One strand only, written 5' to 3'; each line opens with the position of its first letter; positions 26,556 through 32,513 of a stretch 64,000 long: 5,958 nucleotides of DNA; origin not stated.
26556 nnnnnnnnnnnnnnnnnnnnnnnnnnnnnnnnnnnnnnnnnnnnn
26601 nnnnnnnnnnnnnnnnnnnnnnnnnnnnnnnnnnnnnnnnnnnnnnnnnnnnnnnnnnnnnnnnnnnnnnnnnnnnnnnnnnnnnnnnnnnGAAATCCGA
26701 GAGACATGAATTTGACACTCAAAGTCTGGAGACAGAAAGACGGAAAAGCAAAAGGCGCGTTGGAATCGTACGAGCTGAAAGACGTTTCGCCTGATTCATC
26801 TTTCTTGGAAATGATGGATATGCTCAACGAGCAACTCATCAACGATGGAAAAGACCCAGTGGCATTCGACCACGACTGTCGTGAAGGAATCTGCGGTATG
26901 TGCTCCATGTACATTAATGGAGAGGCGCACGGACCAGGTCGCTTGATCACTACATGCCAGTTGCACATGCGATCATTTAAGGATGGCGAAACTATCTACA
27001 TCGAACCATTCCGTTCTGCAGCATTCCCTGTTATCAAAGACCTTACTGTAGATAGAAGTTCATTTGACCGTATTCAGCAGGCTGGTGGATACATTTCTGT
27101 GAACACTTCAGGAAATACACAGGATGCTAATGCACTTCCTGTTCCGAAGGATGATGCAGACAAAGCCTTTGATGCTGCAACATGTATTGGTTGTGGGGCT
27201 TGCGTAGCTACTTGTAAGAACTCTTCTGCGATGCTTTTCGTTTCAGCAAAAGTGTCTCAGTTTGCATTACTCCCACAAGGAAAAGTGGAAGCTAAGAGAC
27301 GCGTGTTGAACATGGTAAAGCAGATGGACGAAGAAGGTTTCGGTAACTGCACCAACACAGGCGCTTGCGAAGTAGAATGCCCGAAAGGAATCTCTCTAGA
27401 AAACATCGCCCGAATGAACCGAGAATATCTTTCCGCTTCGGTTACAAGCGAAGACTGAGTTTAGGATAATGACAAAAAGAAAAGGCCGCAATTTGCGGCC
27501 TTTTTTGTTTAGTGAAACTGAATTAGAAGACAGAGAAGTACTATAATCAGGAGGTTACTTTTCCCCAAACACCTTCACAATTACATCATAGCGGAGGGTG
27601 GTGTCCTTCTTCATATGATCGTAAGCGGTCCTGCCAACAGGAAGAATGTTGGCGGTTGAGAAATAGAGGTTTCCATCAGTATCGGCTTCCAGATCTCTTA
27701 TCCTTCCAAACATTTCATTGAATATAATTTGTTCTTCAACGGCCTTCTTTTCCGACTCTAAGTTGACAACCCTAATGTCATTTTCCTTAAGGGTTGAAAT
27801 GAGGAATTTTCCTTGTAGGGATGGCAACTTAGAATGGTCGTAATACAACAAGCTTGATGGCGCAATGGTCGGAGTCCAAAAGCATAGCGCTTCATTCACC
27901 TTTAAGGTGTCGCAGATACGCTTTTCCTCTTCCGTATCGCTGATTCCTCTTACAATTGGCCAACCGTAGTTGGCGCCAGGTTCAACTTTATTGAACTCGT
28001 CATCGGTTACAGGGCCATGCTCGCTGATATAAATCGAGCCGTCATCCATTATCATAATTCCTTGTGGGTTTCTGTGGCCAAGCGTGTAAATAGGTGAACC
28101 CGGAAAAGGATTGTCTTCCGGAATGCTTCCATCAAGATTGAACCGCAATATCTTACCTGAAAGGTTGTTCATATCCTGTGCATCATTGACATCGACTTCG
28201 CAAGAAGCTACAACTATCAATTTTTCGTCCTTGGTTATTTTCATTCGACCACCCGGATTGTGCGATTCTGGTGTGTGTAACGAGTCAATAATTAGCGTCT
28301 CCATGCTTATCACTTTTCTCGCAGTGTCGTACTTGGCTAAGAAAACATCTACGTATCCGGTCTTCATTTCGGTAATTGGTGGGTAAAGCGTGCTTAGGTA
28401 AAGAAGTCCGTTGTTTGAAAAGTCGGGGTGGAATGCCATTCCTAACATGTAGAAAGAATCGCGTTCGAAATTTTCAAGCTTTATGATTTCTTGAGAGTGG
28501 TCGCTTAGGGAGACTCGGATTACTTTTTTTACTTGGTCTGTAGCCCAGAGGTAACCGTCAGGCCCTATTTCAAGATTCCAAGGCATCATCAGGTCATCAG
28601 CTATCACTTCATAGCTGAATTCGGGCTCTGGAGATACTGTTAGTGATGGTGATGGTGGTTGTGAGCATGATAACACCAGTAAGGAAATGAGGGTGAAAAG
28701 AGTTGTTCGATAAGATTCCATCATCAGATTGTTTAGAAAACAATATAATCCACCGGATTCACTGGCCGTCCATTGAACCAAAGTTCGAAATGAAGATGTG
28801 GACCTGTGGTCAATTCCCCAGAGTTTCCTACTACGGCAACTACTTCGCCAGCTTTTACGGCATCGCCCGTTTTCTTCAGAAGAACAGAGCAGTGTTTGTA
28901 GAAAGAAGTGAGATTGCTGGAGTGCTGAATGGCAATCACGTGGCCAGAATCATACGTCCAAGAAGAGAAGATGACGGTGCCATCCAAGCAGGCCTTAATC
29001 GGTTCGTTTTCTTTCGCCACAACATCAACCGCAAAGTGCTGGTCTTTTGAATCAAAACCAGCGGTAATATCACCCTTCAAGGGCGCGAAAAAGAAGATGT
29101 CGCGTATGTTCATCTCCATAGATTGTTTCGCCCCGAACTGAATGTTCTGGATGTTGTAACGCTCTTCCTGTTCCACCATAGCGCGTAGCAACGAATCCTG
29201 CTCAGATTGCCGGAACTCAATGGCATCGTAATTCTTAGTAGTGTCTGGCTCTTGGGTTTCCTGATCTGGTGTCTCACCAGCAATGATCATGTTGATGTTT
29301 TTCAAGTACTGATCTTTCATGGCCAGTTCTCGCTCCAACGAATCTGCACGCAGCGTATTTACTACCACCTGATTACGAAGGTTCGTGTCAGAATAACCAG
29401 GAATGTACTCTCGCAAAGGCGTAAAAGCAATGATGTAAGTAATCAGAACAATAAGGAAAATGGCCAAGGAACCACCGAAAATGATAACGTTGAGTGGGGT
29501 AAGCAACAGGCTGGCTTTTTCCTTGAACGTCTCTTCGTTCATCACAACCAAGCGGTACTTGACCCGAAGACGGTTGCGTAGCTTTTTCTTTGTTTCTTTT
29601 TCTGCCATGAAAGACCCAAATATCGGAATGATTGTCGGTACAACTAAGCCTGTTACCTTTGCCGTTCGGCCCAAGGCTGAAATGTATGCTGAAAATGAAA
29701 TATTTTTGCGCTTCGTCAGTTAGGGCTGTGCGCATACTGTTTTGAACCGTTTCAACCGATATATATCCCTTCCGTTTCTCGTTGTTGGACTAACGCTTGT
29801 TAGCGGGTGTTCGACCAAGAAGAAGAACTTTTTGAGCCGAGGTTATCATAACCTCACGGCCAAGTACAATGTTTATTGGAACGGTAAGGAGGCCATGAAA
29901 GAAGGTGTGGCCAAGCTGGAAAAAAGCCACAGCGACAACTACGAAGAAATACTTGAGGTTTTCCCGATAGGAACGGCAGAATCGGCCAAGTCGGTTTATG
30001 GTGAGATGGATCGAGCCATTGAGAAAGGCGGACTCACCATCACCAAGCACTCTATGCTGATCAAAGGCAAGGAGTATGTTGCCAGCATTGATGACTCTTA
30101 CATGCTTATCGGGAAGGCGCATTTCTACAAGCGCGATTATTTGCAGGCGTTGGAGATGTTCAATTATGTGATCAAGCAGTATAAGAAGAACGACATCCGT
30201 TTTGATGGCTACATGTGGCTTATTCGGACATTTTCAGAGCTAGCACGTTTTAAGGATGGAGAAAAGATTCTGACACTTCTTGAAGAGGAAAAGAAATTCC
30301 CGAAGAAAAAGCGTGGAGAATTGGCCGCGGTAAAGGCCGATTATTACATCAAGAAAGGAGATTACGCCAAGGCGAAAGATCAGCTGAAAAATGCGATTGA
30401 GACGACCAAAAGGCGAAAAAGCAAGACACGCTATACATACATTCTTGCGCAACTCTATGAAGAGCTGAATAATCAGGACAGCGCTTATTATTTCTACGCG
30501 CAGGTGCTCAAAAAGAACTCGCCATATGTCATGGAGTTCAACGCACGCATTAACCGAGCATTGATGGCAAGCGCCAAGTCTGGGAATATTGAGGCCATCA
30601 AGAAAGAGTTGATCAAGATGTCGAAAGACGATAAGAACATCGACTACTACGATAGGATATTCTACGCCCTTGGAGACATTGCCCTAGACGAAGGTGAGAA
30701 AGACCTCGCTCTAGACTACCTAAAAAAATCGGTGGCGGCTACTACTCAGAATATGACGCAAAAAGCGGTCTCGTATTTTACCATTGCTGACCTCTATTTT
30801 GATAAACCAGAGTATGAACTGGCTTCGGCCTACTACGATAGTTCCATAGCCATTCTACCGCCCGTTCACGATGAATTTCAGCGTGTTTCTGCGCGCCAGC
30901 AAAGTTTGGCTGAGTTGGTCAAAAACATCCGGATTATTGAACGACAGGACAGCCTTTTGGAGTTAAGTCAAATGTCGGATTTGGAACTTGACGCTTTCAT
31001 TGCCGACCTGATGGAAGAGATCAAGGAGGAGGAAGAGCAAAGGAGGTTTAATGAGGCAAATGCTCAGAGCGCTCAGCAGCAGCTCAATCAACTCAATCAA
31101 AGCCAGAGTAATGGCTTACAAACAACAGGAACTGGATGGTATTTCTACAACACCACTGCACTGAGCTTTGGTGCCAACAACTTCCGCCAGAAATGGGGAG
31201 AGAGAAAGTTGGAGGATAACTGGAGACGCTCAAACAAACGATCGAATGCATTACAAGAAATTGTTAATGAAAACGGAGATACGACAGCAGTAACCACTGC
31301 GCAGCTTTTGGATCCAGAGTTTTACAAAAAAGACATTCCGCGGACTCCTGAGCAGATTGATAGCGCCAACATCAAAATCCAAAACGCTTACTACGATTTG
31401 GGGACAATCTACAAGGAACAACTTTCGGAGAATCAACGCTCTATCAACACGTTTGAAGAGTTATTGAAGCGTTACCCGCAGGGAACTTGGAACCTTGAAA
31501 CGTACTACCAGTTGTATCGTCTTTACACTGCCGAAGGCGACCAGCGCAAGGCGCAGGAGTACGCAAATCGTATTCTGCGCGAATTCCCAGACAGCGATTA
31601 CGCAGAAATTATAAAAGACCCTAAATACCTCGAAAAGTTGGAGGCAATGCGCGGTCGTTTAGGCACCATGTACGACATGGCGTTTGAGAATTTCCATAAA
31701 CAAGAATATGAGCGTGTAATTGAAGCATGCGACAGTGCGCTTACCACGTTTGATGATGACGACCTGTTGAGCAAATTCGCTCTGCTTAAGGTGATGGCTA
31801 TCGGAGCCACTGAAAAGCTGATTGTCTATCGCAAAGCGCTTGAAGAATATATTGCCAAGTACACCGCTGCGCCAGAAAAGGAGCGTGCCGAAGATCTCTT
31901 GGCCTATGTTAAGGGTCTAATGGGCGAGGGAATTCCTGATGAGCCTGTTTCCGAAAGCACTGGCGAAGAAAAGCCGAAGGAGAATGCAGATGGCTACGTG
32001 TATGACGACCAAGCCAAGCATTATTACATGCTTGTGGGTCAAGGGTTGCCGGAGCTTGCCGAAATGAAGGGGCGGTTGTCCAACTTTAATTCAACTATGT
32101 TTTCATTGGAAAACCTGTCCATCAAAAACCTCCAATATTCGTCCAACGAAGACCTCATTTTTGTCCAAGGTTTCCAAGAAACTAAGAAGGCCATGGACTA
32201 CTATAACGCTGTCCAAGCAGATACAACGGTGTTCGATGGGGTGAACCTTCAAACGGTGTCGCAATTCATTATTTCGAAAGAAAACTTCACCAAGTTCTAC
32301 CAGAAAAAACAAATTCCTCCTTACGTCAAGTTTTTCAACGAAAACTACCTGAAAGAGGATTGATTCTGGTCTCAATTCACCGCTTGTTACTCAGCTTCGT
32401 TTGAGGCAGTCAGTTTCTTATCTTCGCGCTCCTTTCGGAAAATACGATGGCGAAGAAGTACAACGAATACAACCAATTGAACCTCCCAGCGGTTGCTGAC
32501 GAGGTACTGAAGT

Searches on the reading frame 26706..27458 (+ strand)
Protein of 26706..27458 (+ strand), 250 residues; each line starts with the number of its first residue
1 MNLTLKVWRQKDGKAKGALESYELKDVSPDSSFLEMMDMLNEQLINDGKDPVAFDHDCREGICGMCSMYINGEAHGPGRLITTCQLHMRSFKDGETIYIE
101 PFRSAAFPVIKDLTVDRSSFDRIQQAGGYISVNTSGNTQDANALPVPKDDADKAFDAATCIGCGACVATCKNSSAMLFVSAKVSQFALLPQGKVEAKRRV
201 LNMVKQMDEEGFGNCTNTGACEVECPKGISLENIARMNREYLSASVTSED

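Call 27: search_protein_families(library=pfam, proteins=[window:26706-27458:+], max_evalue=0.001)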
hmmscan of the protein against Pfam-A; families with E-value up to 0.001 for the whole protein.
window:26706-27458:+ (250 aa): 9 families
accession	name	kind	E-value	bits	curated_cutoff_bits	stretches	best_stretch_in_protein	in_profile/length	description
PF13085.11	Fer2_3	-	6.4e-22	78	27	1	4-120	1-105/107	2Fe-2S iron-sulfur cluster binding domain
PF13183.11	Fer4_8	-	1.4e-09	38.8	27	1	157-229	2-68/68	4Fe-4S dicluster domain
PF12838.12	Fer4_7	-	6e-08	33.5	27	1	159-229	1-52/52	4Fe-4S dicluster domain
PF13534.11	Fer4_17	-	3.6e-05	24.6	22.2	1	160-230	2-61/61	4Fe-4S dicluster domain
PF13237.11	Fer4_10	-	6.1e-05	23.3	25.5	1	155-226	4-53/53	4Fe-4S dicluster domain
PF13187.11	Fer4_9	-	0.00022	21.6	27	0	149-172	34-49/52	4Fe-4S dicluster domain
PF13746.11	Fer4_18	-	0.00041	21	27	0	197-232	43-78/114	4Fe-4S dicluster domain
PF12837.12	Fer4_6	-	0.00047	20.4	25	1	154-171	3-20/24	4Fe-4S binding domain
PF12797.12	Fer4_2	-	0.00049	20.3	24.5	1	154-171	4-21/22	4Fe-4S binding domain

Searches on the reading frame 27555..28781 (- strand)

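Call 27: search_protein_families(library=pfam, proteins=[window:27555-28781:-], max_evalue=0.001)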
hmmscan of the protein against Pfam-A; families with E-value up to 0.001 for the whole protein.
window:27555-28781:- (408 aa): 1 family
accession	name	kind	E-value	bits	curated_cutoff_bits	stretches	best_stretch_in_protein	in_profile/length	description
PF07995.17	GSDH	-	1.2e-66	225.8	25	1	65-377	2-324/332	Glucose / Sorbosone dehydrogenase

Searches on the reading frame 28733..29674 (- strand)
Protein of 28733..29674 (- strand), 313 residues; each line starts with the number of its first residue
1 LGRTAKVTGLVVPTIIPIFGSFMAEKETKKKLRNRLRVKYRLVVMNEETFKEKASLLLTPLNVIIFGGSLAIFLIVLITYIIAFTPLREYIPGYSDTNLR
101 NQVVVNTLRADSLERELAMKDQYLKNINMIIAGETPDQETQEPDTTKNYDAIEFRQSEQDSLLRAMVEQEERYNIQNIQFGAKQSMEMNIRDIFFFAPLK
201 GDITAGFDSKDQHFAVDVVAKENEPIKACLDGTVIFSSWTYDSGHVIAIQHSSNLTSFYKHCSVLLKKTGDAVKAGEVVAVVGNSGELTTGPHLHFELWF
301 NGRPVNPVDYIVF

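Call 27: search_protein_families(library=pfam, proteins=[window:28733-29674:-], max_evalue=0.001)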
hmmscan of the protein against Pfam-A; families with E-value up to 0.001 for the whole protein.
window:28733-29674:- (313 aa): 1 family
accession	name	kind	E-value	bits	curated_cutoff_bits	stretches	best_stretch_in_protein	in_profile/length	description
PF01551.29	Peptidase_M23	-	2.9e-26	91.9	28.7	1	212-307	2-96/96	Peptidase family M23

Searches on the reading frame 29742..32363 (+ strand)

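Call 27: search_protein_families(library=pfam, proteins=[window:29742-32363:+], max_evalue=0.001)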
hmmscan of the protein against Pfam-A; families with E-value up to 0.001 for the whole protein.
window:29742-32363:+ (873 aa): 8 families
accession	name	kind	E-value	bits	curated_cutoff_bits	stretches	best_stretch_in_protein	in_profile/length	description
PF13432.12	TPR_16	-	2.5e-11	44.2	32.7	0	198-260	3-61/65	Tetratricopeptide repeat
PF13424.12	TPR_12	-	4.3e-11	43.3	30.1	0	548-613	4-73/77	Tetratricopeptide repeat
PF13181.12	TPR_8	-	1.5e-09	37.7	25.7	0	305-332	2-29/34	Tetratricopeptide repeat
PF13428.12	TPR_14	-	1.9e-09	37.7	23.5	0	586-620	2-36/44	Tetratricopeptide repeat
PF14559.12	TPR_19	-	5.7e-08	33.4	25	0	566-622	9-63/68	Tetratricopeptide repeat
PF13174.12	TPR_6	-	8.2e-08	32.9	26.3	0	549-580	2-32/33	Tetratricopeptide repeat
PF07719.23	TPR_2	-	9e-08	32.1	27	0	198-220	7-29/34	Tetratricopeptide repeat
PF17874.7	TPR_MalT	-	5.1e-05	23.1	45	0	192-243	1-54/336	MalT-like TPR region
